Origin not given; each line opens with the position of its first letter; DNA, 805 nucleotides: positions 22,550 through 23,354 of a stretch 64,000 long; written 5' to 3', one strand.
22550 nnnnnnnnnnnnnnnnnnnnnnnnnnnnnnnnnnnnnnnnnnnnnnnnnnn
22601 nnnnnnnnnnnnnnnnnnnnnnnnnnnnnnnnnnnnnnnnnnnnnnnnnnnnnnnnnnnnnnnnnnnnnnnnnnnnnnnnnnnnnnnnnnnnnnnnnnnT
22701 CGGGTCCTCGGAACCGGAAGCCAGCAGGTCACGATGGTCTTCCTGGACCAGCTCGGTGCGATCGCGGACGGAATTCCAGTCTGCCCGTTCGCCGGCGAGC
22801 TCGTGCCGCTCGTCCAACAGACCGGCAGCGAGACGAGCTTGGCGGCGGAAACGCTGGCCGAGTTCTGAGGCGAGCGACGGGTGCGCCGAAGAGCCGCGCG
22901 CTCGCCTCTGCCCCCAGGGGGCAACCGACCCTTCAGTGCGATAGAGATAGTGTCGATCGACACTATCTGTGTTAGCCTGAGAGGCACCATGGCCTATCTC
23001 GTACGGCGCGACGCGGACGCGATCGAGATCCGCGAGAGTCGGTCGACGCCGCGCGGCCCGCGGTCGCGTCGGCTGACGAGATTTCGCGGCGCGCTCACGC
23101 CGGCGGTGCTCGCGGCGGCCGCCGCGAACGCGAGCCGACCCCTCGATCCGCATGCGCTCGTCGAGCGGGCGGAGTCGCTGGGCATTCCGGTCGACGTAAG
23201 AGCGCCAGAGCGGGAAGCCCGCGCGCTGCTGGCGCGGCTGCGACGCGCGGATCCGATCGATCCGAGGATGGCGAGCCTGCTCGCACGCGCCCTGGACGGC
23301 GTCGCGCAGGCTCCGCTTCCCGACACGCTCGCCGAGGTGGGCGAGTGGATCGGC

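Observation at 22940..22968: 24-bp perfect palindrome with a third GATAG half-site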

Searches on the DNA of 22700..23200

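Call 71: search_rna_families(source=window, start=22700, end=23200, threshold=evalue, max_evalue=1)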
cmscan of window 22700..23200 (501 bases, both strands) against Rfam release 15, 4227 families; matches with E-value up to 1: 0.
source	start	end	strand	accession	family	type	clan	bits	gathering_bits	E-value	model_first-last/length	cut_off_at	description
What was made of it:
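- On Known structured RNA families (Rfam 15): No match at E<=1 in 22700-23200 (call 71).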

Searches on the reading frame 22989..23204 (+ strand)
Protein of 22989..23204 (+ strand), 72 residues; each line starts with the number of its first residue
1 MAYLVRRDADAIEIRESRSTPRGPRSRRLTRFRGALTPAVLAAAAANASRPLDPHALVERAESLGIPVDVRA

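Call 58: predict_structure(alignment_id=A4)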
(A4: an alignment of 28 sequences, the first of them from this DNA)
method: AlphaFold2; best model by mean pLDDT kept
length: 72 residues; sequences in the alignment: 28
mean_pLDDT: 92.4   pTM: 0.79
mean pLDDT of the five models: 92.4, 92.1, 91.2, 90.9, 88.3
residues with pLDDT >= 90: 57; 70-90: 14; 50-70: 1; < 50: 0
segments of 3 or more residues with pLDDT < 50: none
pLDDT, mean of each block of 10 residues (from residue 1): 90 93 93 95 95 94 93 68
secondary structure, 60 per line:
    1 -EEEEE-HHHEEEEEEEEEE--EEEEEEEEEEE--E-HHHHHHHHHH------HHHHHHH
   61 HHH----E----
elements in order: E2-6 E11-20 E23-33 H38-47 H54-63
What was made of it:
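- The N-terminal domain model is confident, with pLDDT 92.4 and pTM 0.79 (call 58).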

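Call 60: fold_search(model_id=the predicted structure, library=pdb)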
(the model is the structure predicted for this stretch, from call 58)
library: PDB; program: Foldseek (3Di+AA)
matches with E <= 10: 570; with E <= 0.001: 0
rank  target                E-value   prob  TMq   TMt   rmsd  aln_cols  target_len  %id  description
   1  1vdx                  2.2e-01  0.93  0.31  0.13   1.2        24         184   50  Crystal Structure of a Pyrococcus horikoshii protein with similarities to 2'5' RNA-ligase (released 2005-04-12)
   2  8i9p_LT               3.9e-01  0.12  0.24  0.16  15.6        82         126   11  Cryo-EM structure of a Chaetomium thermophilum pre-60S ribosomal subunit - State Mak16 (released 2023-05-17)
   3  3sao_B                5.1e-01  0.63  0.29  0.16   3.9        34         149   24  The Siderocalin Ex-FABP functions through dual ligand specificities (released 2011-12-28)
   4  3sao_A                8.4e-01  0.51  0.27  0.15   3.9        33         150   27  The Siderocalin Ex-FABP functions through dual ligand specificities (released 2011-12-28)
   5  8wrs_A                8.4e-01  0.35  0.31  0.05   3.4        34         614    9  Cryo-EM structure of Cas12-1 with 5 nt complementary heteroduplex (released 2025-04-16)
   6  6rfl_B                1.3e+00  0.47  0.29  0.02   1.5        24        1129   17  Structure of the complete Vaccinia DNA-dependent RNA polymerase complex (released 2019-12-11)
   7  7lyt_A                1.3e+00  0.33  0.32  0.04   3.8        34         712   12  Cryo-EM structure of CasPhi-2 (Cas12j) bound to crRNA and Phosphorothioate-DNA (released 2021-08-04)
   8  8wrq_A                1.3e+00  0.25  0.31  0.05   3.4        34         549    9  Cryo-EM structure of Cas12-1 with 14 nt complementary heteroduplex (released 2025-04-16)
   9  8p0j_B                1.6e+00  0.41  0.30  0.02   1.5        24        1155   17  Cryo EM map and model of the vaccinia RNA polymerase intermediate pre-initiation open promoter complex (released 2024-05-22)
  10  8xqw_C                1.6e+00  0.07  0.23  0.04  10.5        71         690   15  Cryo-EM structure of the Ycf2-FtsHi motor complex from Chlamydomonas reinhardtii in AMPPNP bound state (released 2024-09-11)
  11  5udf_D                1.7e+00  0.23  0.27  0.11   3.8        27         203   30  Structure of the N-terminal domain of lipoprotein-releasing system transmembrane protein LolE from Acinetobacter bauma (released 2017-01-18)
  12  7m5o_A                1.8e+00  0.25  0.32  0.04   3.5        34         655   12  Cryo-EM structure of CasPhi-2 (Cas12j) bound to crRNA (released 2021-08-04)
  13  8wrr_A                1.8e+00  0.23  0.32  0.05   3.4        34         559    9  Cryo-EM structure of Cas12-1 with 10 nt complementary heteroduplex (released 2025-04-16)
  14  8wrp_A                1.8e+00  0.23  0.32  0.05   3.4        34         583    9  Cryo-EM structure of Cas12-1 with 20 nt complementary heteroduplex (released 2025-04-16)
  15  6v54                  1.8e+00  0.13  0.36  0.16   7.5        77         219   10  Crystal Structure of Metallo Beta Lactamase from Hirschia baltica (released 2019-12-25)
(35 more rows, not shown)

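Call 66: fold_search(model_id=the predicted structure, library=viral)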
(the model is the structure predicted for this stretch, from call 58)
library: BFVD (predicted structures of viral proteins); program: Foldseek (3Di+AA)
matches with E <= 10: 873; with E <= 0.001: 0
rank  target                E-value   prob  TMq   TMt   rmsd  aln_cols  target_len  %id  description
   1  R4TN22                2.1e-01  0.82  0.47  0.54   9.1        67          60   22  Uncharacterized protein [Halogranum tailed virus 1]
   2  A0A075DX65            3.4e-01  0.87  0.31  0.26   2.8        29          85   24  (no name in the UniProt tables at hand)
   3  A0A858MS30            3.9e-01  0.30  0.34  0.33  10.4        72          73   11  (no name in the UniProt tables at hand)
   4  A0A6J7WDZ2            4.2e-01  0.41  0.36  0.30  11.9        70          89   11  Uncharacterized protein [uncultured Caudovirales phage]
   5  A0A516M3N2            4.7e-01  0.82  0.36  0.08   2.0        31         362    6  (no name in the UniProt tables at hand)
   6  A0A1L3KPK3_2          4.7e-01  0.23  0.27  0.03   9.6        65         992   15  RNA-dependent RNA polymerase [Shahe bunya-like virus 1]
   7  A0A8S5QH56            5.4e-01  0.41  0.36  0.16   5.1        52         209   12  Uncharacterized protein [Myoviridae sp. ctdNl2]
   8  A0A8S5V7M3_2          5.7e-01  0.47  0.34  0.03   5.7        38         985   18  Uncharacterized protein [CrAss-like virus sp. ctUXy6]
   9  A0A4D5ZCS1            6.1e-01  0.30  0.34  0.26   4.4        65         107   12  Uncharacterized protein [Burkholderia phage BcepSaruman]
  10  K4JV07                6.5e-01  0.82  0.35  0.34   1.4        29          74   17  Uncharacterized protein [Caulobacter phage CcrColossus]
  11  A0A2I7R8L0            6.9e-01  0.75  0.35  0.24   2.7        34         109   15  (no name in the UniProt tables at hand)
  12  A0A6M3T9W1            7.4e-01  0.63  0.35  0.42   2.7        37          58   32  Uncharacterized protein [Sphingomonas phage Lucius]
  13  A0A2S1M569            7.4e-01  0.21  0.40  0.35   4.9        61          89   16  (no name in the UniProt tables at hand)
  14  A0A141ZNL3            7.4e-01  0.14  0.29  0.11   8.5        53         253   24  (no name in the UniProt tables at hand)
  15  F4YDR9                7.8e-01  0.54  0.33  0.28   2.7        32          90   16  Uncharacterized protein [Pseudomonas phage JG004]
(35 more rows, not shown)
